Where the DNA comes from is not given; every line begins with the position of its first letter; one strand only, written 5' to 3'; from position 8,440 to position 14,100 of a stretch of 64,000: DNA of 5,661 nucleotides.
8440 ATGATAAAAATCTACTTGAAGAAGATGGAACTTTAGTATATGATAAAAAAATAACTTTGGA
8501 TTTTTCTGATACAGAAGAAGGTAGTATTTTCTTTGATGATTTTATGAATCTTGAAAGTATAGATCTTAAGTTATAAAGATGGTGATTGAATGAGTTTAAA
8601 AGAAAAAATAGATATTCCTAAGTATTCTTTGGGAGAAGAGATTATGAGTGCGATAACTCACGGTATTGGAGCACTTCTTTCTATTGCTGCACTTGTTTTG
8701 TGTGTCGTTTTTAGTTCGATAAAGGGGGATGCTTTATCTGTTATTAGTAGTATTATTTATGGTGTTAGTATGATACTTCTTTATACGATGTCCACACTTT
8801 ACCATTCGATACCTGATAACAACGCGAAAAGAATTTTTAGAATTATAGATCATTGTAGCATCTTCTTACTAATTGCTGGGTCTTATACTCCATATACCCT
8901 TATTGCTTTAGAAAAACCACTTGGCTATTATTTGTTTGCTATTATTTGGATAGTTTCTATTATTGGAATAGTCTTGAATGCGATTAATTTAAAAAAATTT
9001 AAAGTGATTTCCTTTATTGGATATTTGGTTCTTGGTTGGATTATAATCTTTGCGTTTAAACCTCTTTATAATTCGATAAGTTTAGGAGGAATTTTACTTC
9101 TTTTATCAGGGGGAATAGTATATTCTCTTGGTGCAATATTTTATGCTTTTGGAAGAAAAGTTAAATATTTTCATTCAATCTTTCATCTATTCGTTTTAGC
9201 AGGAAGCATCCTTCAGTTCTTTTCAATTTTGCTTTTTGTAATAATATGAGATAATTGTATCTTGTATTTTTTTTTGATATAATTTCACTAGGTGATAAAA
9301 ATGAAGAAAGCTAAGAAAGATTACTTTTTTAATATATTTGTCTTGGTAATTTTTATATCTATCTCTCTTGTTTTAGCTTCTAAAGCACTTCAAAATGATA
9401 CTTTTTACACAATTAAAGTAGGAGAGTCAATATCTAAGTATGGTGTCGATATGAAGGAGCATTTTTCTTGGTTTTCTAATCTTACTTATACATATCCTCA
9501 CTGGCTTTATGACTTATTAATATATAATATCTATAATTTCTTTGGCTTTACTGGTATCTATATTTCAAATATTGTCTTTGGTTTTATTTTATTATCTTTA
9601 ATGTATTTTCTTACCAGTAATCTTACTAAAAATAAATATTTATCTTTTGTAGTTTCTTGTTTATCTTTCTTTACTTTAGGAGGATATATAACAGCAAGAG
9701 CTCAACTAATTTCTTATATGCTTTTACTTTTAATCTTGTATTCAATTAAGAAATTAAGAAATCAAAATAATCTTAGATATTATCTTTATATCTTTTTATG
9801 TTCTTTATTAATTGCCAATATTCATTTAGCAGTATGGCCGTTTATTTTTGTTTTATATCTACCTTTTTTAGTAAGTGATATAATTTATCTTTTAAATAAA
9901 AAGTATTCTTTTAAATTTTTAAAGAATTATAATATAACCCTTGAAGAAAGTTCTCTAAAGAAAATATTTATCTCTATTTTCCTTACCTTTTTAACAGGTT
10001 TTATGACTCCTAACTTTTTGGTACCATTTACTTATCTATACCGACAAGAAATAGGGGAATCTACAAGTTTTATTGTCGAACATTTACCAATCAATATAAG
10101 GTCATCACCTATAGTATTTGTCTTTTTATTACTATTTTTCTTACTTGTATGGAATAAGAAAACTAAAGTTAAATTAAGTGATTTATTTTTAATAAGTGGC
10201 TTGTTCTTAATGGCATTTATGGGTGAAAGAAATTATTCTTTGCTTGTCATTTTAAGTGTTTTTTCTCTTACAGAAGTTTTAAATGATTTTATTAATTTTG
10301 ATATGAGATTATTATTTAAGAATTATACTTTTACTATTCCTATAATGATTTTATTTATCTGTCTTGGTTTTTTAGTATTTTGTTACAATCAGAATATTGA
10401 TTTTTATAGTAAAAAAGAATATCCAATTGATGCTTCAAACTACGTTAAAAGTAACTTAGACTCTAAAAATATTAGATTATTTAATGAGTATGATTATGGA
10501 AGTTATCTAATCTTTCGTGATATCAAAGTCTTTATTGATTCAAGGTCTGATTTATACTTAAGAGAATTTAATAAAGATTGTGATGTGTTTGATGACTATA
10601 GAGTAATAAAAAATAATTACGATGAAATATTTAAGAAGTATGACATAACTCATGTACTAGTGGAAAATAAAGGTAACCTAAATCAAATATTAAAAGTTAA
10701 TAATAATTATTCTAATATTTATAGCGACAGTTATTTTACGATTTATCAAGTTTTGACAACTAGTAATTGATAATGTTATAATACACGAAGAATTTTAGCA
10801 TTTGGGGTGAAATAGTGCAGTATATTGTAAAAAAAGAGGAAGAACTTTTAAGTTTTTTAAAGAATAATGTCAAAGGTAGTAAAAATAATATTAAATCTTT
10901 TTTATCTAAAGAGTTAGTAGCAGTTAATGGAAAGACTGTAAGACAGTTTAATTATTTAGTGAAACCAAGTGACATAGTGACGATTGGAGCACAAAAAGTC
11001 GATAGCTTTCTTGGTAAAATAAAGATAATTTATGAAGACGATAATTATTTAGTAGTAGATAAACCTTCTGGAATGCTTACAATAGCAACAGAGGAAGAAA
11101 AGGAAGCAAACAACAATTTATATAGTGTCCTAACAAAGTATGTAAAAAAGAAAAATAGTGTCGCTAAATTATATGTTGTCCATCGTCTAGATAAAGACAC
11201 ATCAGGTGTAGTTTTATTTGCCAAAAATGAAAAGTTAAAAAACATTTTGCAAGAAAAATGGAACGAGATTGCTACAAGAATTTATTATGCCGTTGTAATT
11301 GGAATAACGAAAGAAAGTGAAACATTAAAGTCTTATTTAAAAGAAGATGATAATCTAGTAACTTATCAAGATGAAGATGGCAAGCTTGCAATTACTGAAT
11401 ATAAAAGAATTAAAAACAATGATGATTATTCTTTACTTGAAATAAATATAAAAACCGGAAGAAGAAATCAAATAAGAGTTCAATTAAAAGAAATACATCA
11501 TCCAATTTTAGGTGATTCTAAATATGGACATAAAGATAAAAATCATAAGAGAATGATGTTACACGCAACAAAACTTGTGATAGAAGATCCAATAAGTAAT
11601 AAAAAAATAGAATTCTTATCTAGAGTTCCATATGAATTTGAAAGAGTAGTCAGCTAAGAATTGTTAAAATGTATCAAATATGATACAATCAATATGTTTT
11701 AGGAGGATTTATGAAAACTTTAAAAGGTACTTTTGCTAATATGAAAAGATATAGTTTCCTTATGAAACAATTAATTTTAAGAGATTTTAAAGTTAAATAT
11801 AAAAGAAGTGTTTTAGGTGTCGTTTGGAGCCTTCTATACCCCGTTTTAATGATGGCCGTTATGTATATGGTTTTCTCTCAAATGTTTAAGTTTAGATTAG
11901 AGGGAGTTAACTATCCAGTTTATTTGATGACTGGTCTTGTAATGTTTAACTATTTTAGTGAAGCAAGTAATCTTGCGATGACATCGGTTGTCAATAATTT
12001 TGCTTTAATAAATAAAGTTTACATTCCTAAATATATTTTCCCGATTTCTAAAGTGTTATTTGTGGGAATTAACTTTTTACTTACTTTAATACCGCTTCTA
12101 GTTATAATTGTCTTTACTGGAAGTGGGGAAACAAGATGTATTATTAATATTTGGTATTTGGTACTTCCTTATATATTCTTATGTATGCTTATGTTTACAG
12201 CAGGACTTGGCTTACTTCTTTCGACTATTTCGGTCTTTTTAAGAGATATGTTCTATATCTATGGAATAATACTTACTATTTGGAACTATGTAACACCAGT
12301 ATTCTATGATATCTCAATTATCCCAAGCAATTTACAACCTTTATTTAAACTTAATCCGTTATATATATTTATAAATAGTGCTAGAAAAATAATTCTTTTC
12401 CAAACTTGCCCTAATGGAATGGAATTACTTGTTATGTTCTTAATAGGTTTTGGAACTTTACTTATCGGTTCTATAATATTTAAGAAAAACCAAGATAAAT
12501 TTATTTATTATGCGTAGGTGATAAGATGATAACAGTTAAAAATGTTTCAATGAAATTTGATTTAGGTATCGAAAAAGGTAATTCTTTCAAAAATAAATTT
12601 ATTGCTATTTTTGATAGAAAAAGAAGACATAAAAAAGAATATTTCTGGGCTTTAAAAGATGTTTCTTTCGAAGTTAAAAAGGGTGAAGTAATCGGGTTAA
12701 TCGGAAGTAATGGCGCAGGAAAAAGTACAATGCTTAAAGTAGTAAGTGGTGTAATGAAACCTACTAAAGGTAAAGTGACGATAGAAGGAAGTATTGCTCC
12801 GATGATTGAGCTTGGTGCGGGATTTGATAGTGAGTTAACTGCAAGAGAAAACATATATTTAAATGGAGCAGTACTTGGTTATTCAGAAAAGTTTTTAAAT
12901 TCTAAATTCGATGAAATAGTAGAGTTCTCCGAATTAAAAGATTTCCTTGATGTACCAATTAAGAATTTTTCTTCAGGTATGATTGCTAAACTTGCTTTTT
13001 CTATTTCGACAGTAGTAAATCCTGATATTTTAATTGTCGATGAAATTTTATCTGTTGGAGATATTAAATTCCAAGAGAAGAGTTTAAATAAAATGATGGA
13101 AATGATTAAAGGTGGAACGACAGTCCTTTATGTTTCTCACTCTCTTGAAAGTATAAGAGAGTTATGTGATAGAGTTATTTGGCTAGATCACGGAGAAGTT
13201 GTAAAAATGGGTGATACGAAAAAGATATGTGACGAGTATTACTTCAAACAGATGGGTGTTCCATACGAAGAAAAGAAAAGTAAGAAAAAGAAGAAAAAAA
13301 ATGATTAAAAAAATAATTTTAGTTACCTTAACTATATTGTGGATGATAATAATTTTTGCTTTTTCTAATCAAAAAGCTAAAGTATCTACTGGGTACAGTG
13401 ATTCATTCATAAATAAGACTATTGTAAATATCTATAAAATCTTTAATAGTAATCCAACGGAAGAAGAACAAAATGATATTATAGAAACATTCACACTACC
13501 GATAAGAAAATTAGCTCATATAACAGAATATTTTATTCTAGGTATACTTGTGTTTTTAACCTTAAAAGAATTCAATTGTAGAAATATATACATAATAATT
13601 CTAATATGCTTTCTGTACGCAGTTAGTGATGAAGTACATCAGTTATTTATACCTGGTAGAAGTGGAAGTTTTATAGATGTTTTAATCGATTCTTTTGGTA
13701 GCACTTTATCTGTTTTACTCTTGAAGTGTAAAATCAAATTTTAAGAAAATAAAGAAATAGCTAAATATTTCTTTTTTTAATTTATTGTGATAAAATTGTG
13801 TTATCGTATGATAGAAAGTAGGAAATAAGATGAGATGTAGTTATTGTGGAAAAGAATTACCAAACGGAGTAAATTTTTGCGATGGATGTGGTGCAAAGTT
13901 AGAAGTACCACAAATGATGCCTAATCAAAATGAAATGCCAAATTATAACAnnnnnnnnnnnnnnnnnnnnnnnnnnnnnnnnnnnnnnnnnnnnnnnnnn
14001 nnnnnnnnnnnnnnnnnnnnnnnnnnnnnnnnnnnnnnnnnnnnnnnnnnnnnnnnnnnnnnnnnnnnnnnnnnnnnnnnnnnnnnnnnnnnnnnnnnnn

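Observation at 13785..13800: Shared 16-nt motif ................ in three promoters (zinc-ribbon membrane protein and two paralogous lipoproteins)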

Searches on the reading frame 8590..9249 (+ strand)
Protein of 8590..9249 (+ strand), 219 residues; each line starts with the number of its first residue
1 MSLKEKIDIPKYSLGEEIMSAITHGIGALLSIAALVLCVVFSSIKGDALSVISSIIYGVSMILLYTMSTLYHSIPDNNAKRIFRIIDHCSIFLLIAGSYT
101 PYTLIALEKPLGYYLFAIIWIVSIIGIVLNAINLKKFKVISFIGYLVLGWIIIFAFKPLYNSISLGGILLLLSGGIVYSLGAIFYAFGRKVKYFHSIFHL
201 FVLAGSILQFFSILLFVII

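Call 23: search_protein_families(library=pfam, proteins=[window:8590-9249:+])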
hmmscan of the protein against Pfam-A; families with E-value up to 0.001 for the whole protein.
window:8590-9249:+ (219 aa): 1 family
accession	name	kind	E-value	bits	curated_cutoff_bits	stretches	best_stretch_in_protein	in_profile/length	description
PF03006.26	HlyIII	-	6.7e-43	147.4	26.2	1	14-210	3-224/224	Haemolysin-III related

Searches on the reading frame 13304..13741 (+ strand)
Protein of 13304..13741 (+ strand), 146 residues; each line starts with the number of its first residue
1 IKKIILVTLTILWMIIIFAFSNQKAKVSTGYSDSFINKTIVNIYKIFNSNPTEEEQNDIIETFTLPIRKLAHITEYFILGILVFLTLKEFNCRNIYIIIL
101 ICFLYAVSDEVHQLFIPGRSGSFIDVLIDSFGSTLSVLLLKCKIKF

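Call 30: search_protein_families(library=pfam, max_evalue=0.1, proteins=[window:13304-13741:+])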
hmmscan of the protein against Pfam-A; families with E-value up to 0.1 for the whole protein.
window:13304-13741:+ (146 aa): 1 family
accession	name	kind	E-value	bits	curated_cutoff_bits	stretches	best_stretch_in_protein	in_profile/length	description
PF04892.17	VanZ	-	4.1e-22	79.6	30.1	1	7-141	2-123/126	VanZ like family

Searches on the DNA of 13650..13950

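Call 71: search_rna_families(source=window, start=13650, end=13950, threshold=evalue, max_evalue=1)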
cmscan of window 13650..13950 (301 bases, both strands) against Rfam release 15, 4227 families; matches with E-value up to 1: 0.
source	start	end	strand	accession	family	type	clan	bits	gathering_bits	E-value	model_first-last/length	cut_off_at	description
